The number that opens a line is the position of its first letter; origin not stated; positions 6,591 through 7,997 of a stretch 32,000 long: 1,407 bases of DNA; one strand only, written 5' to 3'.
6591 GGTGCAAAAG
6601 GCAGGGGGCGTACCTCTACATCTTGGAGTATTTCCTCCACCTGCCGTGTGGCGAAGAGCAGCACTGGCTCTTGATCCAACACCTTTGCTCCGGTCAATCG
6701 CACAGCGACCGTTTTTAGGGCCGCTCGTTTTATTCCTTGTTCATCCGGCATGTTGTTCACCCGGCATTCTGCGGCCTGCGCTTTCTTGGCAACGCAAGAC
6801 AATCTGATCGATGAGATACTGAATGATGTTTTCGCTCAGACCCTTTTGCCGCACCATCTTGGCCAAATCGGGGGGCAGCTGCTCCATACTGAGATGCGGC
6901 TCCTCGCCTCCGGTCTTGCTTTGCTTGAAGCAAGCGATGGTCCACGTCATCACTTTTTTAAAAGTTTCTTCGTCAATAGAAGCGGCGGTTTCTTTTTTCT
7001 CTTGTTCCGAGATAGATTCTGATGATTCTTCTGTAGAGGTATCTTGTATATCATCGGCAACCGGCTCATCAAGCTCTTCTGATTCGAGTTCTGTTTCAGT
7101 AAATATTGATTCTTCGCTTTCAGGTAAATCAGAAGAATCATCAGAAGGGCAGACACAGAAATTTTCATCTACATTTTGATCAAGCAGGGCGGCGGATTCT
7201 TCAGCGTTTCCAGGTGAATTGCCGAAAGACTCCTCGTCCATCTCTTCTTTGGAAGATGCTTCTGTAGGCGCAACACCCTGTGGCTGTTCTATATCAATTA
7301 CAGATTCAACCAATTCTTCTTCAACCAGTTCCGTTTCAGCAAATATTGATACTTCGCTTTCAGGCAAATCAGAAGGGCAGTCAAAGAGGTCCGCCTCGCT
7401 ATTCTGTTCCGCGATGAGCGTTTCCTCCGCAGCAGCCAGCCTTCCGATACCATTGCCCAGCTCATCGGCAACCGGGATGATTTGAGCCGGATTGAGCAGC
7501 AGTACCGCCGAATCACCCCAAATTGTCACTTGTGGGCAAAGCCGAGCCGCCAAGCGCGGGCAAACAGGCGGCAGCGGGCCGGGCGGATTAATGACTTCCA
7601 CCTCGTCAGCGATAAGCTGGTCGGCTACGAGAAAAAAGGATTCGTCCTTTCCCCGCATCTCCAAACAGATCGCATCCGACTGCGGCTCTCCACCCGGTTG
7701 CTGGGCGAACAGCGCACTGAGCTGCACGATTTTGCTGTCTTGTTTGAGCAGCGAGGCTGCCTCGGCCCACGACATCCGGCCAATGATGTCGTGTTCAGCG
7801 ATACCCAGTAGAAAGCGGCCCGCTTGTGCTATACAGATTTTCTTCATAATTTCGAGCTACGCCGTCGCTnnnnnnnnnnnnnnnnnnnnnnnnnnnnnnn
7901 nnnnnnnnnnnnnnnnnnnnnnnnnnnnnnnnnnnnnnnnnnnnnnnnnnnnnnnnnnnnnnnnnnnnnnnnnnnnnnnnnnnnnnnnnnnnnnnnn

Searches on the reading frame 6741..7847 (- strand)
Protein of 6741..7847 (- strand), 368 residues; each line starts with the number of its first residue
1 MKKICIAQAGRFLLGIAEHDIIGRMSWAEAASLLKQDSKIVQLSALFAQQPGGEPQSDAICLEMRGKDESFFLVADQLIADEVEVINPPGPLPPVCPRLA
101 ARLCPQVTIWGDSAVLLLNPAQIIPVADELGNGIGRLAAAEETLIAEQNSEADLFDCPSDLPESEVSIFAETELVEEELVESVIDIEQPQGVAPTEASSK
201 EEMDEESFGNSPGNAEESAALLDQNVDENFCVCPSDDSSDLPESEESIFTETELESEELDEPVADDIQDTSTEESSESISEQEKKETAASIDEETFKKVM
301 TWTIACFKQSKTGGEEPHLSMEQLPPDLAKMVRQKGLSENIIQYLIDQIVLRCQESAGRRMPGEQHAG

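Call 5: search_protein_families(library=pfam, proteins=[window:6741-7847:-], max_evalue=0.01)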
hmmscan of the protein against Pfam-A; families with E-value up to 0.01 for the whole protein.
window:6741-7847:- (368 aa): 0 families

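Call 18: find_homologous_proteins(query=window:6741-7847:-, max_evalue=0.001)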
Query window:6741-7847:- (368 aa): 34 proteins with E <= 0.001 among 7192 candidates.
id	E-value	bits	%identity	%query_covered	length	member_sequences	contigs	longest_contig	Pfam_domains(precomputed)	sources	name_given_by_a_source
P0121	4.7e-234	794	100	100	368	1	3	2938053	-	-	-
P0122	9.9e-214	727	93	100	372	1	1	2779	-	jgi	jgi:hypothetical protein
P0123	3.0e-205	699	90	100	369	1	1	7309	-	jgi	jgi:hypothetical protein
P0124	2.4e-85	305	47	100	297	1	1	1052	-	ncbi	-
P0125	2.6e-85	305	49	100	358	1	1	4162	-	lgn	-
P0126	8.0e-85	303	49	100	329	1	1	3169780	-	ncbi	ncbi:MAG: hypothetical protein ACTFAK_06430 [Candidatus Electronema sp. VV]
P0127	1.6e-84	302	48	100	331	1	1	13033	-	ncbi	-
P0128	1.3e-83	299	47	100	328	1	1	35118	-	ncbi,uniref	ncbi:hypothetical protein [Candidatus Electronema sp. JC]|uniref:hypothetical protein n=1 Tax=Candid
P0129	7.1e-83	297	50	100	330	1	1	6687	-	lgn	-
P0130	1.0e-82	296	48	100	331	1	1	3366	-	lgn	-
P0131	2.2e-81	292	47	100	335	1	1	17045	-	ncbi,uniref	uniref:hypothetical protein n=1 Tax=Candidatus Electronema sp. TaxID=2698783 RepID=UPI004055A882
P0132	1.3e-80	289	63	38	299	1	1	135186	-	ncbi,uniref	ncbi:hypothetical protein [Candidatus Electronema sp. JM]|uniref:hypothetical protein n=1 Tax=Candid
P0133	3.2e-80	288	62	39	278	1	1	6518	-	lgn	-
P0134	7.2e-80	287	47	98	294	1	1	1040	-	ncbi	-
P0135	2.4e-79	285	48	100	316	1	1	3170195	-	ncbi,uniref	ncbi:MAG: hypothetical protein ACTFAL_05395 [Candidatus Electronema sp. V4]|uniref:hypothetical prot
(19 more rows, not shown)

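Call 37: search_solved_structures(query=A2, max_evalue=10)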
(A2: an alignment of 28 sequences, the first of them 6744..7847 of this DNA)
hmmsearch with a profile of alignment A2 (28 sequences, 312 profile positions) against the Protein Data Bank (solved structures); distinct sequences matched with E-value up to 10: 0.

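Call 38: search_protein_families(library=pfam, alignment_id=A2, max_evalue=1)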
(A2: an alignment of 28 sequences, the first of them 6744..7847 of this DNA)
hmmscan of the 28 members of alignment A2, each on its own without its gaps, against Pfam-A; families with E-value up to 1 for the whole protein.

A. member 1, window:6744-7847:- (368 aa): 0 families

B. families by the number of members that match (of 28 scanned): 10 families
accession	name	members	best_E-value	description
PF01584.24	CheW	5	0.00019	CheW-like domain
PF04614.17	Pex19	2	0.011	Pex19 protein family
PF19797.4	DUF6281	1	0.11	Family of unknown function (DUF6281)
PF17494.7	DUF5429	1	0.14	Family of unknown function (DUF5429)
PF04988.17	AKAP95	1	0.21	A-kinase anchoring protein 95 (AKAP95)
PF24768.1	ARM_ARMC5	1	0.24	ARMC5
PF24777.1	DUF7700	1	0.29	Domain of unknown function (DUF7700)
PF24936.1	DUF7753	1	0.36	Domain of unknown function (DUF7753)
PF15005.11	IZUMO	1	0.49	Izumo sperm-egg fusion, Ig domain-associated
PF11593.13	Med3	1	0.53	Mediator complex subunit 3 fungal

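Call 61: predict_structure(alignment_id=A2)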
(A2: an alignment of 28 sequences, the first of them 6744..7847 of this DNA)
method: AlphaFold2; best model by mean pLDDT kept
length: 368 residues; sequences in the alignment: 28
mean_pLDDT: 70.0   pTM: 0.44
mean pLDDT of the five models: 70.0, 69.3, 68.4, 68.4, 64.1
residues with pLDDT >= 90: 122; 70-90: 78; 50-70: 36; < 50: 132
segments of 3 or more residues with pLDDT < 50: 155-168, 170-198, 202-211, 213-243, 245-253, 268-289, 364-368
pLDDT, mean of each block of 10 residues (from residue 1): 89 93 93 85 94 91 94 94 83 84 92 91 94 80 49 46 47 46 45 46 45 44 41 41 43 49 52 43 47 85 91 77 91 85 91 77 43
secondary structure, 60 per line:
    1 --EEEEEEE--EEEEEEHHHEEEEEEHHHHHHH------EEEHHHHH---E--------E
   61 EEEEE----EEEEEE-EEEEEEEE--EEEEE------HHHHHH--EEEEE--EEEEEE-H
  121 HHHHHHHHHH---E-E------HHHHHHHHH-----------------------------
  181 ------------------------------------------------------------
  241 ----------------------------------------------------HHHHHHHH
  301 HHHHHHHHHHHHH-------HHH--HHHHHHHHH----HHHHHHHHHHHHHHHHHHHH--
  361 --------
elements in order: E3-9 E12-17 E21-26 H27-33 E40-42 H43-47 E60-65 E70-75 E77-84 E87-91 H98-103 E106-110 E113-118 H120-130 H143-151 H293-313 H326-334 H339-358

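Call 63: fold_search(model_id=the predicted structure, library=pdb)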
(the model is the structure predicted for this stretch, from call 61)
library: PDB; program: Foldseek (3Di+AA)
matches with E <= 10: 143; with E <= 0.001: 14
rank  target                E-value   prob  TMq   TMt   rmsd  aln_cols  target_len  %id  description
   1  2ch4_A                5.2e-06  1.00  0.28  0.31   3.3       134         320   13  Complex between Bacterial Chemotaxis histidine kinase CheA domains P4 and P5 and receptor-adaptor protein CheW (released 2006-04-18)
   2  2ch4_B                7.4e-06  1.00  0.28  0.33   3.5       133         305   16  Complex between Bacterial Chemotaxis histidine kinase CheA domains P4 and P5 and receptor-adaptor protein CheW (released 2006-04-18)
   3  3ja6_C                8.4e-06  1.00  0.26  0.26   3.9       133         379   16  Cryo-electron Tomography and All-atom Molecular Dynamics Simulations Reveal a Novel Kinase Conformational Switch in Ba (released 2015-12-09)
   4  6s1k_A                3.1e-05  1.00  0.27  0.26   4.0       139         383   16  E. coli Core Signaling Unit, carrying QQQQ receptor mutation (released 2020-01-22)
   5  9a72_B                3.7e-05  1.00  0.28  0.61   4.7       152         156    7  Integrative model of YFMS-CHEW by crosslinking MS and deep learning (released 2024-09-18)
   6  8c5v_E                4.2e-05  1.00  0.28  0.66   4.1       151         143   13  Chemotaxis core signalling unit from E protein lysed E. coli cells (released 2023-09-13)
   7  3ur1_A                4.2e-05  1.00  0.25  0.34   3.7       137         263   13  The structure of a ternary complex between CheA domains P4 and P5 with CheW and with a truncated fragment of TM14, a c (released 2012-03-07)
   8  4jpb_A                4.5e-05  1.00  0.25  0.64   4.0       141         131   14  The structure of a ternary complex between CheA domains P4 and P5 with CheW and with an unzipped fragment of TM14, a c (released 2013-08-28)
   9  2qdl_B                4.7e-05  1.00  0.29  0.67   4.1       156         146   12  Crystal structure of scaffolding protein TtCheW from Thermoanaerobacter tengcongensis (released 2007-09-04)
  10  2ho9_MODEL_1_A        1.9e-04  1.00  0.24  0.48   7.3       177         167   14  Solution Structure of chemotaxi protein CheW from Escherichia coli (released 2007-07-10)
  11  8c5v_A                2.1e-04  1.00  0.27  0.26   3.9       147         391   13  Chemotaxis core signalling unit from E protein lysed E. coli cells (released 2023-09-13)
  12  1b3q_A                2.2e-04  1.00  0.24  0.24   4.6       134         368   14  CRYSTAL STRUCTURE OF CHEA-289, A SIGNAL TRANSDUCING HISTIDINE KINASE (released 1999-12-15)
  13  6s1k_C                4.6e-04  1.00  0.27  0.61   6.0       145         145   15  E. coli Core Signaling Unit, carrying QQQQ receptor mutation (released 2020-01-22)
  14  2qdl_A                7.4e-04  1.00  0.26  0.57   3.5       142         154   13  Crystal structure of scaffolding protein TtCheW from Thermoanaerobacter tengcongensis (released 2007-09-04)
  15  1b3q_B                1.5e-03  1.00  0.23  0.23   4.8       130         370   15  CRYSTAL STRUCTURE OF CHEA-289, A SIGNAL TRANSDUCING HISTIDINE KINASE (released 1999-12-15)
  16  2ch4_Y                3.1e-03  1.00  0.26  0.61   6.0       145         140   10  Complex between Bacterial Chemotaxis histidine kinase CheA domains P4 and P5 and receptor-adaptor protein CheW (released 2006-04-18)
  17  2ch4_W                2.5e-02  0.99  0.24  0.56   4.6       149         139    9  Complex between Bacterial Chemotaxis histidine kinase CheA domains P4 and P5 and receptor-adaptor protein CheW (released 2006-04-18)
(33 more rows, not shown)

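Call 70: search_protein_families(library=ncbifam, proteins=[window:6741-7847:-], max_evalue=0.001)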
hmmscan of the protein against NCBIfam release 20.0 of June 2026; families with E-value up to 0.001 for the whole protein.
window:6741-7847:- (368 aa): 0 families

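Call 86: search_protein_representatives(alignment_id=A2)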
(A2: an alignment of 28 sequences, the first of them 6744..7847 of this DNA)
Query: 28 sequences, 312 profile positions. Proteins with E-value up to 0.001 (for the whole library): 63; up to 1e-10: 59; up to 1e-30: 30. The best 63 are listed.
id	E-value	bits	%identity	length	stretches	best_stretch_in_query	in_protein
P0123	6.2e-128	443.3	-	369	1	1-312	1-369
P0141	1.0e-118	413.0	-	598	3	1-191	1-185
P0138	1.7e-113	395.9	-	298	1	1-312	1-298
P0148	5.7e-105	367.8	-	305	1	1-312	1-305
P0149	9.0e-104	363.9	-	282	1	1-311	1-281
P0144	4.4e-100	351.8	-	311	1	33-302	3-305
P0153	2.3e-98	346.1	-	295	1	1-309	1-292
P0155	2.3e-97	342.9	-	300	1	1-310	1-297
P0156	5.2e-90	318.7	-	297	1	1-312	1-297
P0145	1.5e-89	317.2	-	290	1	63-312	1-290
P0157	2.5e-84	300.0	-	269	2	1-167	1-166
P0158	1.8e-82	294.0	-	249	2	1-164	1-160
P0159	3.5e-77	276.6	-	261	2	6-156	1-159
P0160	5.7e-73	262.7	-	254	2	1-161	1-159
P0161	6.5e-61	223.1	-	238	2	1-163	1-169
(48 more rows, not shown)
